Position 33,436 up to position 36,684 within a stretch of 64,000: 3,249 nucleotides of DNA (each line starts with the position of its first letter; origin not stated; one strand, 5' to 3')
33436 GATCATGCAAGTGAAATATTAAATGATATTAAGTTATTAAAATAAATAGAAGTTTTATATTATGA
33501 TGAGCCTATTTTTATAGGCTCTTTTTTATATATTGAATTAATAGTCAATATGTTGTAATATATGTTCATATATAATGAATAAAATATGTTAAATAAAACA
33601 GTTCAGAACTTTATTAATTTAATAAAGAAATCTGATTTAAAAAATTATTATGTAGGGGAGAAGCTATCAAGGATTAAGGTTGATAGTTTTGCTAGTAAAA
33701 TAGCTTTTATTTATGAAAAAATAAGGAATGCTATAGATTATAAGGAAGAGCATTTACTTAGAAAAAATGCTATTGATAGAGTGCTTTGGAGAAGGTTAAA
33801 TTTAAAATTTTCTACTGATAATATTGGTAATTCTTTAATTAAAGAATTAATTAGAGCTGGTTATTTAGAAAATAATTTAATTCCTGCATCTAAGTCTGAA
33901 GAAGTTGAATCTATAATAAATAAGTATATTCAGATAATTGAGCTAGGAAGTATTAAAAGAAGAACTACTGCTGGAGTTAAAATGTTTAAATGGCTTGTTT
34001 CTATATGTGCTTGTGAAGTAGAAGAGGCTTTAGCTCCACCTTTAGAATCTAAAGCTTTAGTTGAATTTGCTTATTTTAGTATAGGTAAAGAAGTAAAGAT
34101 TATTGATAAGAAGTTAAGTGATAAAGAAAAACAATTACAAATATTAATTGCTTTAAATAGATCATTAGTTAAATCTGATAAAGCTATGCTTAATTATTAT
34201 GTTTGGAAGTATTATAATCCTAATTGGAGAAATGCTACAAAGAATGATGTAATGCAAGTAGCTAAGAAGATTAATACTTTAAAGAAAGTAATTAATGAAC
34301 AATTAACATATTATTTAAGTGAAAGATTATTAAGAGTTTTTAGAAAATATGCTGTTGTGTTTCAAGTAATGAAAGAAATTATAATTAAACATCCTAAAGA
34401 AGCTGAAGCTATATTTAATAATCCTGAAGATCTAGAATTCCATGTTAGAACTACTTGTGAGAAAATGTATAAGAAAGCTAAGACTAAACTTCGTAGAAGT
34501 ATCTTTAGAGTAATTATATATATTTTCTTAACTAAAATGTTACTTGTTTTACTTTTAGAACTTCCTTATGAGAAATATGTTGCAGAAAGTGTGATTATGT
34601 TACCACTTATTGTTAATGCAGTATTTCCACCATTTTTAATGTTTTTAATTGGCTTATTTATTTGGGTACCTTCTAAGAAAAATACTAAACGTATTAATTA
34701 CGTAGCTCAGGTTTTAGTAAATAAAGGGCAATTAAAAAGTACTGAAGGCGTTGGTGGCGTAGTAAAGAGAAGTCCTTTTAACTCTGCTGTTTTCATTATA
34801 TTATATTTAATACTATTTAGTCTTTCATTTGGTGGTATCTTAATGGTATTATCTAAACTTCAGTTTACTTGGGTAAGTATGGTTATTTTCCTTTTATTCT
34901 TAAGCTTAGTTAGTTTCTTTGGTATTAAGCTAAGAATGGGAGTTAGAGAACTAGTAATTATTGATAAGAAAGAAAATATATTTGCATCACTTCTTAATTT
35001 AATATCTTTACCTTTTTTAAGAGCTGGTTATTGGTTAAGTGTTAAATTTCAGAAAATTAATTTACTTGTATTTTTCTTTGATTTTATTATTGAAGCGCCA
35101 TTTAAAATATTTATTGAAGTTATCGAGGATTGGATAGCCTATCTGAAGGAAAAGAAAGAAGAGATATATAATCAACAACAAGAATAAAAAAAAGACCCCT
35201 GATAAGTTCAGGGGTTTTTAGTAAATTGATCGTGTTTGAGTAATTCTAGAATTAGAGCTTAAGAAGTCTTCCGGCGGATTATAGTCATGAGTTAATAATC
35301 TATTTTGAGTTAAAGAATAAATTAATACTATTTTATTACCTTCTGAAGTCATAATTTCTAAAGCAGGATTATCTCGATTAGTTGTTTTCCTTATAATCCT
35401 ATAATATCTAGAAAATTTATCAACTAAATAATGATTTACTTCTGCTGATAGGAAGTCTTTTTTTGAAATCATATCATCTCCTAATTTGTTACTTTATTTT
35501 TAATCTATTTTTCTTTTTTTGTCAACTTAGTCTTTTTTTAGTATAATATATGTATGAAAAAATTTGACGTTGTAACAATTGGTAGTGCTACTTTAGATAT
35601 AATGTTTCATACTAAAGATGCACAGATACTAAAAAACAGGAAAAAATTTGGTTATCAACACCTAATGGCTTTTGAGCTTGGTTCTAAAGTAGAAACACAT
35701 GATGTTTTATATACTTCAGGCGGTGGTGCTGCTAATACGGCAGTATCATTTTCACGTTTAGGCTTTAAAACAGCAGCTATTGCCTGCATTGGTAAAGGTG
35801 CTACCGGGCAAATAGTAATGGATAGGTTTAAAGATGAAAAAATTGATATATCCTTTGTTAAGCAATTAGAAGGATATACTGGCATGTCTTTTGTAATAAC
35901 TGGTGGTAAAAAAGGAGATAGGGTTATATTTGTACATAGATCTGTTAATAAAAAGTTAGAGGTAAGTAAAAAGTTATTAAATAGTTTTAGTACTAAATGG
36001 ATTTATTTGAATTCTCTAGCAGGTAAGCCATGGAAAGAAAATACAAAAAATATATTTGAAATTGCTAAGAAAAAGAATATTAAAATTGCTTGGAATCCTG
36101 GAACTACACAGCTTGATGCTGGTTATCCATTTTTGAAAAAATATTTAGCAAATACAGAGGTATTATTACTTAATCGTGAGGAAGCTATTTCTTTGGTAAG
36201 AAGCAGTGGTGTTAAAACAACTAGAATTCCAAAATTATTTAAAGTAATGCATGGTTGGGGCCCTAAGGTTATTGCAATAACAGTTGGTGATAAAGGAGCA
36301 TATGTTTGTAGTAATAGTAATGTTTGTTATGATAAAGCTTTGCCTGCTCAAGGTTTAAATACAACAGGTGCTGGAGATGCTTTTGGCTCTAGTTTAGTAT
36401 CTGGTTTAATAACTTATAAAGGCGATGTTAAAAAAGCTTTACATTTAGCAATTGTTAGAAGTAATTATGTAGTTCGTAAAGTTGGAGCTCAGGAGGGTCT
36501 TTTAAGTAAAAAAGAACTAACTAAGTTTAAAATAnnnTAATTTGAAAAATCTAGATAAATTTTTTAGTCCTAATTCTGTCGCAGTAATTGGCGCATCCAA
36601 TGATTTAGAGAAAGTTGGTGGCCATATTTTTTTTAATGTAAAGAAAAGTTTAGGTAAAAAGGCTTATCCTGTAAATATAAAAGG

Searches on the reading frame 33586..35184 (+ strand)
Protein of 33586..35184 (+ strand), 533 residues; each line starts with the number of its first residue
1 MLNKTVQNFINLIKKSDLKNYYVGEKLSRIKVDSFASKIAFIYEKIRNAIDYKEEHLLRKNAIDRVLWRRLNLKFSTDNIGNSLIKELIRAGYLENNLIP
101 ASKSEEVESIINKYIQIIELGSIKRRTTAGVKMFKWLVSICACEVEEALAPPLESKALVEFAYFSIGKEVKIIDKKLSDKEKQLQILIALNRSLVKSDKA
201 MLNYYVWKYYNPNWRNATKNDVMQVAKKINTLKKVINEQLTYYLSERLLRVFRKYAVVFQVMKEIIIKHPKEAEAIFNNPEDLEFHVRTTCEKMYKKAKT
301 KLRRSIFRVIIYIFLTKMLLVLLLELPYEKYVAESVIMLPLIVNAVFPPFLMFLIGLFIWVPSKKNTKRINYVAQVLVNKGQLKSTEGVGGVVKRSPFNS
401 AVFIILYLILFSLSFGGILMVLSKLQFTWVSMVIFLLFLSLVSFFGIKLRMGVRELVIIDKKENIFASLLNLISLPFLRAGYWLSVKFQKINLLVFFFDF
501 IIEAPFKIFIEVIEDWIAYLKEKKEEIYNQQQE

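Call 40: search_protein_families(library=pfam, proteins=[window:33586-35184:+], max_evalue=0.1)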
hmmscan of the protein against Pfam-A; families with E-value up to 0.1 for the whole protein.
window:33586-35184:+ (533 aa): 0 families

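Call 66: search_protein_families(library=phrogs, proteins=[window:33586-35184:+], max_evalue=0.01)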
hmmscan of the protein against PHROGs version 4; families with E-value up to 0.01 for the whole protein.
window:33586-35184:+ (533 aa): 0 families

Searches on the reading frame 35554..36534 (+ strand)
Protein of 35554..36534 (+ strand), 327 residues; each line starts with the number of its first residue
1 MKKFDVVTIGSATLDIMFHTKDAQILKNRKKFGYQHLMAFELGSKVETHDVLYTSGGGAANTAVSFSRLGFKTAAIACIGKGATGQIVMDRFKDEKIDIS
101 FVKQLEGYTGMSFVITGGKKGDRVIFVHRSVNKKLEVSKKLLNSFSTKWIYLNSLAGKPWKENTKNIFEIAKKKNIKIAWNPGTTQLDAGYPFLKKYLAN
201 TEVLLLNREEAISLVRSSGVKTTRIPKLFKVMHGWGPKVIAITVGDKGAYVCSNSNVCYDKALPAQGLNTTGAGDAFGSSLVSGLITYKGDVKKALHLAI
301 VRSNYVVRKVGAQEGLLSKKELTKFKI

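Call 40: search_protein_families(library=pfam, proteins=[window:35554-36534:+], max_evalue=0.1)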
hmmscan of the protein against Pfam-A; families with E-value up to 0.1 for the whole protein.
window:35554-36534:+ (327 aa): 2 families
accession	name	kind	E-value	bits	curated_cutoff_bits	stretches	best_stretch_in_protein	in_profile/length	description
PF00294.29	PfkB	-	3.5e-35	122.2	25.8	1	43-315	20-298/302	pfkB family carbohydrate kinase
PF08543.17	Phos_pyr_kin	-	0.075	12.8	27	0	195-299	114-224/246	Phosphomethylpyrimidine kinase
